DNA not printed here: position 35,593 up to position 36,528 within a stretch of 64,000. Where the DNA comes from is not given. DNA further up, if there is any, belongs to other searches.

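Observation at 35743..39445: Candidate defence cassette: PHP nuclease/phosphoesterase fused to an SMC-like ABC ATPase, plus a tightly coupled unknown membrane-anchored protein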

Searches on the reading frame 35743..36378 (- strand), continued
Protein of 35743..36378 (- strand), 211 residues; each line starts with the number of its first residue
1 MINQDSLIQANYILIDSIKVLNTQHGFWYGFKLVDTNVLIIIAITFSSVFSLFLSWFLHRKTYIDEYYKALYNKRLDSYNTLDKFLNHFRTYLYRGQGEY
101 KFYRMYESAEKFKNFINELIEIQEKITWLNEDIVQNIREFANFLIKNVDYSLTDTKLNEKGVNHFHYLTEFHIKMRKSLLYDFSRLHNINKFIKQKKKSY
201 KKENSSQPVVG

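Call 64: fold_search(model_id=the predicted structure, library=viral)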
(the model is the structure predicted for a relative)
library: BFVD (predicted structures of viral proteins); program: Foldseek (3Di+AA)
matches with E <= 10: 159; with E <= 0.001: 0
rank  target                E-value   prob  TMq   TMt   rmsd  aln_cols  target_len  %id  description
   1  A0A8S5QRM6            1.4e-01  0.30  0.22  0.23  10.5       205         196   17  Uncharacterized protein [Myoviridae sp. ctoNH1]
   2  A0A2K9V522            1.7e-01  0.25  0.21  0.24  11.5       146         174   16  Uncharacterized protein [Lactobacillus phage Satyr]
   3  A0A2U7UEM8            2.5e-01  0.51  0.31  0.15  16.4       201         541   11  Uncharacterized protein [Pandoravirus macleodensis]
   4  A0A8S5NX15            3.2e-01  0.77  0.41  0.49   9.6       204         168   15  Uncharacterized protein [Caudovirales sp. ct0FJ5]
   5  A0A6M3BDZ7            4.7e-01  0.54  0.38  0.43  10.0       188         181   14  (no name in the UniProt tables at hand)
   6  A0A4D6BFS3            4.7e-01  0.38  0.29  0.20  10.8       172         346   12  (no name in the UniProt tables at hand)
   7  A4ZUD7                5.6e-01  0.44  0.31  0.38  13.4       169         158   11  Uncharacterized protein ORF158 [Acidianus bottle-shaped virus (isolate Italy/Pozzuoli)]
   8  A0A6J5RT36            7.5e-01  0.25  0.27  0.39  13.8       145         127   16  Uncharacterized protein [uncultured Caudovirales phage]
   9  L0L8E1                7.9e-01  0.14  0.21  0.23  10.7       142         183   13  Uncharacterized protein [Bacillus phage phiAGATE]
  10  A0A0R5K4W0            1.1e+00  0.08  0.20  0.19  11.8       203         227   10  Uncharacterized protein [Qinghai Lake virophage]
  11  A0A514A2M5            1.2e+00  0.13  0.26  0.13  27.5       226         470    9  Uncharacterized protein [Vibrio phage USC-1]
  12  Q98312                1.2e+00  0.09  0.20  0.12  15.9       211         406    9  MC146R [Molluscum contagiosum virus subtype 1]
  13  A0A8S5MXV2            1.3e+00  0.16  0.32  0.27  15.9       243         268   12  Uncharacterized protein [Siphoviridae sp. ctYyB9]
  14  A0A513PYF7            1.3e+00  0.15  0.26  0.31  27.7       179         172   16  Tegument protein (Fragment) [Suid betaherpesvirus 2]
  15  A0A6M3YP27            1.3e+00  0.11  0.25  0.13  22.8       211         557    8  Uncharacterized protein (Fragment) [Riboviria sp.]
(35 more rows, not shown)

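Call 72: search_protein_families(library=padloc, proteins=[L085:7995-8690:+, L109:8022-8579:+], max_evalue=0.00001)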
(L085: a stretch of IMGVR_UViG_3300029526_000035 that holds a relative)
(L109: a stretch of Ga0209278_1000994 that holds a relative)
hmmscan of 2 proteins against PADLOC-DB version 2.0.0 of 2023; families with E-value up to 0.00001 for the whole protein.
L085:7995-8690:+ (231 aa): 0 families

L109:8022-8579:+ (185 aa): 0 families

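Call 77: find_encoding_contigs(protein=window:35743-36378:-, flank=10000, max_places=4)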
Protein window:35743-36378:- (211 aa): 1 contig read that carries it; 1 place shown.
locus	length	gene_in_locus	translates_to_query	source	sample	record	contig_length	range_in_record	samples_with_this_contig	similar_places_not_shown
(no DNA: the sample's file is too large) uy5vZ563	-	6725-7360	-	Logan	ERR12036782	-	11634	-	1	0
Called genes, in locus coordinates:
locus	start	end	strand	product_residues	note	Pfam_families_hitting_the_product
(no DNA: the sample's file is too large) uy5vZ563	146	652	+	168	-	PF08922:DUF1905, PF13376:OmdA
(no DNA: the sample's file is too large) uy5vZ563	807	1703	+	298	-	PF01545:Cation_efflux, PF16916:ZT_dimer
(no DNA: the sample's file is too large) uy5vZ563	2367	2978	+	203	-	-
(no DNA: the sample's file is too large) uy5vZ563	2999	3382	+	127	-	PF04480:DUF559, PF18741:MTES_1575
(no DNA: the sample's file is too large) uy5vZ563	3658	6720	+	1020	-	PF02463:SMC_N (weak)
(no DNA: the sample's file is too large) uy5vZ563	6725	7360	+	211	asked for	-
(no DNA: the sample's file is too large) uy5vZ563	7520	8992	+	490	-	PF00478:IMPDH, PF00571:CBS, PF03060:NMO, PF01070:FMN_dh, PF04131:NanE (faint)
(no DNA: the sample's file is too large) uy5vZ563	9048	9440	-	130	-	PF05635:23S_rRNA_IVP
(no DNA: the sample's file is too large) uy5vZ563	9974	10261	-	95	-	PF00216:Bac_DNA_binding, PF18291:HU-HIG (weak), PF14908:HU-CCDC81_euk_1 (weak)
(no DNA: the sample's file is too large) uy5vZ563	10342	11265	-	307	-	PF00574:CLP_protease (faint), PF25145:NfeD1b_N, PF01343:Peptidase_S49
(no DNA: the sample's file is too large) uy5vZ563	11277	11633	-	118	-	?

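Call 78: find_encoding_contigs(protein=P0123, flank=8000, max_places=4)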
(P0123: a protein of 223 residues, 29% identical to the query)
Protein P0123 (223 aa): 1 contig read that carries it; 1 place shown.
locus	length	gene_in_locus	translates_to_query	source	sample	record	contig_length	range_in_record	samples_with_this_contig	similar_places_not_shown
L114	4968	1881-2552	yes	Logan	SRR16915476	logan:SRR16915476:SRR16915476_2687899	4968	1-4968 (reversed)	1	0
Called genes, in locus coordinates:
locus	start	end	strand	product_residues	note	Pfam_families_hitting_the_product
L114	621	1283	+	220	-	PF18864:AbiTii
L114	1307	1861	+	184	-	-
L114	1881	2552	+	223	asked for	-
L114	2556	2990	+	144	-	-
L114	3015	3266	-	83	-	-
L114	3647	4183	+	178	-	PF16022:DUF4783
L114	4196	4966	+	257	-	?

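Call 79: find_encoding_contigs(protein=P0124, flank=8000, max_places=4)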
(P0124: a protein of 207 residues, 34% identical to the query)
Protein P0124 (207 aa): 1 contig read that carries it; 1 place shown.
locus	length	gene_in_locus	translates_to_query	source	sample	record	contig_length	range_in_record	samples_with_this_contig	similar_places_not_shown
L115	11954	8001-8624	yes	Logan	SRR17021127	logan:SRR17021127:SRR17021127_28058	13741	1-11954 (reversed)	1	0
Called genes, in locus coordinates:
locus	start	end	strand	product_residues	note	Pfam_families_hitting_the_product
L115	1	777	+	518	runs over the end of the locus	PF02366:PMT (weak)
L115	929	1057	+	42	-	-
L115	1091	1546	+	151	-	-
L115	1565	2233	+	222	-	PF18967:PycTM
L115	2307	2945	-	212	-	PF02254:TrkA_N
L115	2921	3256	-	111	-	PF07885:Ion_trans_2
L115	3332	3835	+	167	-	PF00300:His_Phos_1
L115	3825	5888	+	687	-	PF13089:PP_kinase_N, PF02503:PP_kinase, PF13091:PLDc_2, PF17941:PP_kinase_C_1, PF13090:PP_kinase_C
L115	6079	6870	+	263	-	PF03544:TonB_C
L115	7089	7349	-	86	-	PF07927:HicA_toxin (weak)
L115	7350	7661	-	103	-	-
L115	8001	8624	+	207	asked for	-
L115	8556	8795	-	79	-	-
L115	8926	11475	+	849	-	PF08447:PAS_3, PF00989:PAS, PF08448:PAS_4, PF13426:PAS_9, PF08447:PAS_3, PF00989:PAS, PF08447:PAS_3, PF13426:PAS_9, +6 more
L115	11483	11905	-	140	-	PF01451:LMWPc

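Call 80: find_encoding_contigs(protein=P0125, flank=8000, max_places=4)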
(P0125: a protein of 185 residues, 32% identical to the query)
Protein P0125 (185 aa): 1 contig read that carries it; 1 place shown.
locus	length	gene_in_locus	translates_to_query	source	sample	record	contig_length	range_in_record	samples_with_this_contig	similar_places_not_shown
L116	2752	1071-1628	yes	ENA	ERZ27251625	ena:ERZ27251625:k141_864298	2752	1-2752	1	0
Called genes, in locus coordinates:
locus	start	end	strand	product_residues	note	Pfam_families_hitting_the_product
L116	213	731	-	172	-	PF01936:NYN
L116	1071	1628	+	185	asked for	-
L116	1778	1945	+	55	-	-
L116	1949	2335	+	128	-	PF14119:DUF4288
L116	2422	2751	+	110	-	?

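Call 81: find_encoding_contigs(protein=P0126, flank=8000, max_places=4)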
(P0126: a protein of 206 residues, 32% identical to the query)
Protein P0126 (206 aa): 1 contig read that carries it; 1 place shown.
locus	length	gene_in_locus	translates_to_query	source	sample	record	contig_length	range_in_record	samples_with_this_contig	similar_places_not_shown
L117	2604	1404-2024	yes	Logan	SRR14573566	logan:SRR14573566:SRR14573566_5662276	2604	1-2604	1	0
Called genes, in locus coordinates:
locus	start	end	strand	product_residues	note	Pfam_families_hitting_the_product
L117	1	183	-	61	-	?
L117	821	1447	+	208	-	-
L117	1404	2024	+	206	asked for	-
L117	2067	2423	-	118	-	-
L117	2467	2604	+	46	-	?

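Call 103: search_protein_families(library=pfam, alignment_id=A1, max_evalue=0.01)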
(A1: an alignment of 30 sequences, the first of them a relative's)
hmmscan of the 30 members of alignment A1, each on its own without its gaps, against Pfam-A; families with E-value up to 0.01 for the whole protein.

A. member 1, P0121 (211 aa): 0 families

B. families by the number of members that match (of 30 scanned): 1 family
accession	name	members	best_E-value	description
PF10639.15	TMEM234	1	0.0087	Putative transmembrane family 234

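Call 104: search_solved_structures(query=A1, max_evalue=1)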
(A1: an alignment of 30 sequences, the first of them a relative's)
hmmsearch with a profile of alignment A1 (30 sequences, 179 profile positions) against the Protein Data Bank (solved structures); distinct sequences matched with E-value up to 1: 2.
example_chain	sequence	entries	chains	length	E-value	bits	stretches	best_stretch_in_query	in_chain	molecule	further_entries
3hjc_A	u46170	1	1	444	0.069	16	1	55-129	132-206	Heat shock protein 83-1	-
9s4q_Nn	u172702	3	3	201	0.92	12.4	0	44-163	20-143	Kinetochore-associated protein NNF1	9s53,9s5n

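Call 106: search_dna_similar(query=L085:7995-8690:+, collection=phages, mode=protein, max_evalue=0.001, max_rows=15)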
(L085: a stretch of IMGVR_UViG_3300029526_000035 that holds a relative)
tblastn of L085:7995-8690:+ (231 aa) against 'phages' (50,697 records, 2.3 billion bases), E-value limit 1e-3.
No match.

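Call 107: search_dna_similar(query=L092:8070-8621:+, collection=phages, mode=protein, max_evalue=0.001, max_rows=15)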
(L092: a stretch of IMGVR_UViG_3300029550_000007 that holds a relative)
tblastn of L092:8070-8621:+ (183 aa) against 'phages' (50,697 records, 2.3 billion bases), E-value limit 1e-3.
No match.

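Call 108: search_dna_similar(query=window:35743-36378:-, collection=plasmids, mode=protein, max_evalue=0.001, max_rows=15)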
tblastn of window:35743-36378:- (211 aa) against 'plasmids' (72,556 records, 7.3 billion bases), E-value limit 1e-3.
No match.
